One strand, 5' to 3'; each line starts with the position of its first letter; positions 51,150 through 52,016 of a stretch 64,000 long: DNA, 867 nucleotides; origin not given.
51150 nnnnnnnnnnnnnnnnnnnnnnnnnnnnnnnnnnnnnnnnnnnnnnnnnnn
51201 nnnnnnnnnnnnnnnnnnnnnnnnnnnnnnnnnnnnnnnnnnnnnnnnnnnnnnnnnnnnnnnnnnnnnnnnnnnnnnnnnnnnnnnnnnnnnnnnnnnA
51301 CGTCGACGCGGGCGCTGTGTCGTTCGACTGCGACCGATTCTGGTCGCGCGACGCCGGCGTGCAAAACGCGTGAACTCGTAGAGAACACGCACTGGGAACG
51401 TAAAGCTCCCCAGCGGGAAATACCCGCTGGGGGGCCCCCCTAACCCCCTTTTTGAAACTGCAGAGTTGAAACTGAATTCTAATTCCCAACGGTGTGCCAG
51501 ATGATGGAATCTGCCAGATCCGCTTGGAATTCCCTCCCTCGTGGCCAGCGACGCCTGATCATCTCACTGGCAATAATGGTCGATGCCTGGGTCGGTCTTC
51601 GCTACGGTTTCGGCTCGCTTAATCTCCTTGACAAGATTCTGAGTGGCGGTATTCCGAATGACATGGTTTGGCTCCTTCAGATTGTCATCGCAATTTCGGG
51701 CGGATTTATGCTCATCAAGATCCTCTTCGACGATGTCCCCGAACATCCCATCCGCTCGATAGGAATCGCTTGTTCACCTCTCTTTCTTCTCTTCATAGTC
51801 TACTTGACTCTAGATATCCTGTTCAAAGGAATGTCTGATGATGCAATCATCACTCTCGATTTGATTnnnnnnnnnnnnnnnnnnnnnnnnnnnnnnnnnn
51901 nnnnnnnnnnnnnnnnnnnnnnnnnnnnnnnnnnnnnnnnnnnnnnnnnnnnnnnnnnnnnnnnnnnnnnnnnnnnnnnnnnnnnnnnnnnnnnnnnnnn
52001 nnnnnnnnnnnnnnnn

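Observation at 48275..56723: Atypical Liv-type ABC importer: substrate-binding protein with tandem-duplicated LivJ-like domains plus an extra type-2 PBP-like domain, and a single 1241-aa fused LivH-LivM permease with large non-membrane inserts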

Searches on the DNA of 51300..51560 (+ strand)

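Call 80: search_rna_families(source=window, start=51300, end=51560, threshold=evalue, max_evalue=10)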
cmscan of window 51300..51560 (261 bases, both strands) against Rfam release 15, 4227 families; matches with E-value up to 10: 7.
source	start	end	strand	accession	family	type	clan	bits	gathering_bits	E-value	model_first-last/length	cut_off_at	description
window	51393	51449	-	RF03577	mir-9193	Gene; miRNA;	-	20.4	55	0.23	1-74/74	no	mir-9193 microRNA precursor family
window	51403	51433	+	RF02399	NsiR1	Gene; sRNA;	-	16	39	0.76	21-52/60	no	Nitrogen stress-induced RNA 1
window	51300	51435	+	RF02602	BASRCI414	Gene; sRNA;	-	15.8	270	0.082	83-229/229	5'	Brucella sRNA CI414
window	51429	51447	+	RF01785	blv_FSE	Cis-reg; frameshift_element;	-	14.2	34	3.7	1-27/27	no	ribosomal frameshift site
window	51408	51432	-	RF02399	NsiR1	Gene; sRNA;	-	14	39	2.4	26-51/60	no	Nitrogen stress-induced RNA 1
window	51391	51465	-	RF00236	ctRNA_pGA1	Gene; antisense;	-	12.3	45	5.9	1-79/79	no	ctRNA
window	51430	51448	-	RF01792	eiav_FSE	Cis-reg; frameshift_element;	-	11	40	3.7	1-19/35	no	ribosomal frameshift site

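Call 84: build_rna_model(alignment_id=A3, structure=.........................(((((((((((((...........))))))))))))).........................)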
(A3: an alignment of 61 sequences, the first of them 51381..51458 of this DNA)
Model R1 built from alignment A3 (61 sequences, 87 columns); structure: as given.
model positions 75; base pairs 13; branch points 0; effective number of sequences 14.56; information 0.753 bits per position. Calibrated on 0.2 Mb of random sequence (short: E-values are rough).
structure used (alignment columns):
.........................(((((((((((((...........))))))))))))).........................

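Call 85: search_with_rna_model(model_id=R1, sources=[window, L001, L003, L005, L007, L008, L010, L011, L012, L015, L016, L017, L018, L019, L020, L021, L023, L026, L027, L028, L029, L030, L031, L032, L035, L036, L038, L039, L041, L042, L045, L046, L048, L050, L051, L052, L053, L054, L056, L062, L063, L068, L070, L071, L075, L080, L081, L083], max_evalue=1)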
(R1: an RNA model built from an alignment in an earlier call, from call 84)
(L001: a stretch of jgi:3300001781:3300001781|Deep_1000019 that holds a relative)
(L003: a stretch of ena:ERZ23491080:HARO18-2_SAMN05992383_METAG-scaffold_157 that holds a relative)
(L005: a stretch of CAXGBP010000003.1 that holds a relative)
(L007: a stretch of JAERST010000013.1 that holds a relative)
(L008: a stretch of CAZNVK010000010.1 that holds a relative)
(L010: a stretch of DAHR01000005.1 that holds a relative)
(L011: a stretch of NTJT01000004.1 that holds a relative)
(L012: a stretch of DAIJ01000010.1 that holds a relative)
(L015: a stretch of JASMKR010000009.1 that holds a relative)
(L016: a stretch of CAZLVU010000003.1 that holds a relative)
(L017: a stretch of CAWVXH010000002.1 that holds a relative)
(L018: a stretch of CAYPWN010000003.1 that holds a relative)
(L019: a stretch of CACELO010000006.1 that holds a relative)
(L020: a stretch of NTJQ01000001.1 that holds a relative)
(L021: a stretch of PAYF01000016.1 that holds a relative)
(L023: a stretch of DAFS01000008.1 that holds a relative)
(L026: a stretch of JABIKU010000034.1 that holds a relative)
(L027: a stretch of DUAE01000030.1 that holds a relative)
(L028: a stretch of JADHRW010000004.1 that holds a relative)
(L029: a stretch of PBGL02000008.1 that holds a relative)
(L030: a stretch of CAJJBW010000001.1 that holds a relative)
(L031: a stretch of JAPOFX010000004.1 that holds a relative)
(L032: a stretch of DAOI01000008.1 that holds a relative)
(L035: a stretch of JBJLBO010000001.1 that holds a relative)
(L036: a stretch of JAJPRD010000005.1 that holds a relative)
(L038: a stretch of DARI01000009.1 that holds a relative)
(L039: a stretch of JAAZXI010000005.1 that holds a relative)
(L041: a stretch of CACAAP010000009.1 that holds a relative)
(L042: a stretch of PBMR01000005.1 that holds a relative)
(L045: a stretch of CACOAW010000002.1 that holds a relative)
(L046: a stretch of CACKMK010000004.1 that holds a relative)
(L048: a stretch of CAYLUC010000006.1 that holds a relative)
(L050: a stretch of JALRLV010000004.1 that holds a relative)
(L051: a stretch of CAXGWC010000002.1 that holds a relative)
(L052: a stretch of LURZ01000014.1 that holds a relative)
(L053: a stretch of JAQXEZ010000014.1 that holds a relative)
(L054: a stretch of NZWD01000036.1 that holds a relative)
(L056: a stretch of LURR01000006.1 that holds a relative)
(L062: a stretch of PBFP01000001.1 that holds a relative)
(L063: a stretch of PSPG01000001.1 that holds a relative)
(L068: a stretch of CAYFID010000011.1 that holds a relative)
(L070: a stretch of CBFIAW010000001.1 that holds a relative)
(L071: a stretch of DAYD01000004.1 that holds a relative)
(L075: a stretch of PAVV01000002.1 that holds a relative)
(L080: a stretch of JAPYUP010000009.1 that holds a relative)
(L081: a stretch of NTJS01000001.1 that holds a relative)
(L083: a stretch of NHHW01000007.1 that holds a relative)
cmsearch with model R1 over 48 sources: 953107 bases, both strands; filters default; matches with E-value up to 1: 91.
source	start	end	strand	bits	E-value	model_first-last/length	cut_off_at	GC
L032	11113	11187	+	80.6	2.9e-13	1-75/75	no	0.48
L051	11113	11187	+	79.2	5.5e-13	1-75/75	no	0.49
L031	11092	11166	+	78.3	8.7e-13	1-75/75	no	0.52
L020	11083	11157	+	73.1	1e-11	1-75/75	no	0.52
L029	11118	11192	+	72.1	1.6e-11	1-75/75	no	0.55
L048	11177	11251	+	71.6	2e-11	1-75/75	no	0.53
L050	11104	11178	+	71.1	2.5e-11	1-75/75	no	0.55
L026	11135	11210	+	70.9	2.7e-11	1-75/75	no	0.46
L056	11118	11195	+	69.1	6.4e-11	1-75/75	no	0.53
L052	11136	11213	+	68.8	7.6e-11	1-75/75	no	0.53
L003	12198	12274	+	68.6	8.4e-11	1-75/75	no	0.55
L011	11201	11277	+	68.6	8.4e-11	1-75/75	no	0.55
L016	11128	11203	+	68.5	8.8e-11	1-75/75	no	0.59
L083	11240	11313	+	68.2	9.9e-11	1-75/75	no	0.54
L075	8425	8500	+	67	1.7e-10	1-75/75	no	0.57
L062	11161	11235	+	65.9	2.9e-10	1-75/75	no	0.59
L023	11117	11189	+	65.4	3.7e-10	1-75/75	no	0.34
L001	12146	12222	+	65.3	3.9e-10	1-75/75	no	0.57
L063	11170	11246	+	65.3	3.9e-10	1-75/75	no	0.57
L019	11110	11186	+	64.4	6e-10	1-75/75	no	0.53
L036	11203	11275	+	62.6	1.4e-09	1-75/75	no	0.36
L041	10104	10178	+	62.5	1.5e-09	1-75/75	no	0.57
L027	11192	11267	+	62.1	1.7e-09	1-75/75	no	0.43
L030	11192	11267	+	61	3e-09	1-75/75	no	0.36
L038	11203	11275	+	60.9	3e-09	1-75/75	no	0.36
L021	11192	11269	+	60.9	3.1e-09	1-75/75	no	0.54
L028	11118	11191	+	60.7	3.3e-09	1-75/75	no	0.35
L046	11124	11199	+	60.4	3.9e-09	1-75/75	no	0.55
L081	11106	11180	+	60.4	3.9e-09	1-75/75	no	0.57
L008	10559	10635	+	60.4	3.9e-09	1-75/75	no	0.64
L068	11133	11205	+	60.3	4e-09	1-75/75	no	0.56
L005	11113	11187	+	59.6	5.8e-09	1-75/75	no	0.61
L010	11109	11186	+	59.3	6.6e-09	1-75/75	no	0.56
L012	11454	11525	+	58.5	9.7e-09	1-75/75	no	0.54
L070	11219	11296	+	58.1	1.1e-08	1-75/75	no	0.46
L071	6771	6843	+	57.8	1.3e-08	1-75/75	no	0.56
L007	11112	11188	+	57.4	1.6e-08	1-75/75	no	0.6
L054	11192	11269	+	57.3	1.6e-08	1-75/75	no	0.51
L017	11267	11341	+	57.1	1.8e-08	1-75/75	no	0.6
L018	11100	11174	+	56.1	3e-08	1-75/75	no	0.61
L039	11119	11195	+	54.9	5.3e-08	1-75/75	no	0.53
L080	11150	11225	+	53.6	9.4e-08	1-75/75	no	0.59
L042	11120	11200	+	51.9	2.1e-07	1-75/75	no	0.64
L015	11154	11230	+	51.4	2.7e-07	1-75/75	no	0.62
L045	11141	11217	+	49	8.2e-07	1-75/75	no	0.52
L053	11156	11232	+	47.1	2e-06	1-75/75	no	0.52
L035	11155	11232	+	42.6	1.7e-05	1-75/75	no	0.37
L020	11107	11137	-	34.4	0.00082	25-55/75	no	0.71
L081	11130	11160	-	34.1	0.00094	25-55/75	no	0.74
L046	11148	11179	-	34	0.00096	25-55/75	no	0.69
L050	11128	11158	-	33.3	0.0013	25-55/75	no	0.74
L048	11201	11231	-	33.2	0.0014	25-55/75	no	0.74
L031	11116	11146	-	32.8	0.0017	25-55/75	no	0.71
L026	11159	11190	-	32.7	0.0018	25-55/75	no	0.69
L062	11185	11215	-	32.7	0.0018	25-55/75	no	0.84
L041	10128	10158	-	32.5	0.002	25-55/75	no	0.74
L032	11137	11167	-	32.5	0.002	25-55/75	no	0.74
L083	11264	11293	-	32.3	0.0021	25-55/75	no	0.73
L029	11142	11172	-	32.1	0.0024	25-55/75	no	0.81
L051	11137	11167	-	31.6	0.003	25-55/75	no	0.77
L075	8449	8480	-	30.9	0.0041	25-55/75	no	0.75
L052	11160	11193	-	30.3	0.0054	25-55/75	no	0.71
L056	11142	11175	-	30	0.0064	25-55/75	no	0.71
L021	11216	11249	-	29.6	0.0076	25-55/75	no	0.68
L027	11216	11247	-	29.4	0.0084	25-55/75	no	0.66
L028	11142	11171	-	28.8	0.011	25-55/75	no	0.6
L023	11141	11169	-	28.4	0.013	25-55/75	no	0.62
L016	11152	11183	-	28.4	0.013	25-55/75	no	0.84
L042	11144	11180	-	27.5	0.021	25-55/75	no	0.81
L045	11165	11197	-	27.4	0.022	25-56/75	no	0.73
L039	11143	11175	-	26.9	0.027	25-55/75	no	0.73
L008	10583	10615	-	26.7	0.03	25-55/75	no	0.76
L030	11216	11247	-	26.7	0.03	25-55/75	no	0.44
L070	11243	11276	-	26.5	0.032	25-55/75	no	0.65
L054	11216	11249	-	26.3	0.036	25-55/75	no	0.68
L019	11134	11166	-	24.2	0.097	25-55/75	no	0.7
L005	11137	11167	-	23.8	0.12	25-55/75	no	0.74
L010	11133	11166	-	22.6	0.21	25-55/75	no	0.74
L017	11291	11321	-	22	0.28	25-55/75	no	0.77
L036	11227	11255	-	21.9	0.28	25-55/75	no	0.55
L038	11227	11255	-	21.9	0.28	25-55/75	no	0.55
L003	12222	12254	-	21.9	0.29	25-55/75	no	0.73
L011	11225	11257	-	21.9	0.29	25-55/75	no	0.73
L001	12170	12202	-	21.3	0.38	25-55/75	no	0.73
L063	11194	11226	-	21.3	0.38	25-55/75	no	0.73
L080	11174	11205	-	21.3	0.39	25-55/75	no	0.75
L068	11159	11183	-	20.6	0.53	28-52/75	no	0.76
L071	6797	6821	-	20.4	0.57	28-52/75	no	0.76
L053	11180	11212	-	20.1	0.67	25-56/75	no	0.7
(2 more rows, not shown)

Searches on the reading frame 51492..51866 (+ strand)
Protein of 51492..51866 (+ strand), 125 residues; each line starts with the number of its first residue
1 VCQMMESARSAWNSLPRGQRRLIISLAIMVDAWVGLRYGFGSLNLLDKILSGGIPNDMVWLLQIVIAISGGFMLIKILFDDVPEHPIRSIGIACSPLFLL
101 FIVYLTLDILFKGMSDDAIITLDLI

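Call 13: search_protein_families(library=pfam, proteins=[window:51492-51866:+], max_evalue=1)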
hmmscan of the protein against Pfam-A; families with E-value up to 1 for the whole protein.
seq(125 aa): 0 families
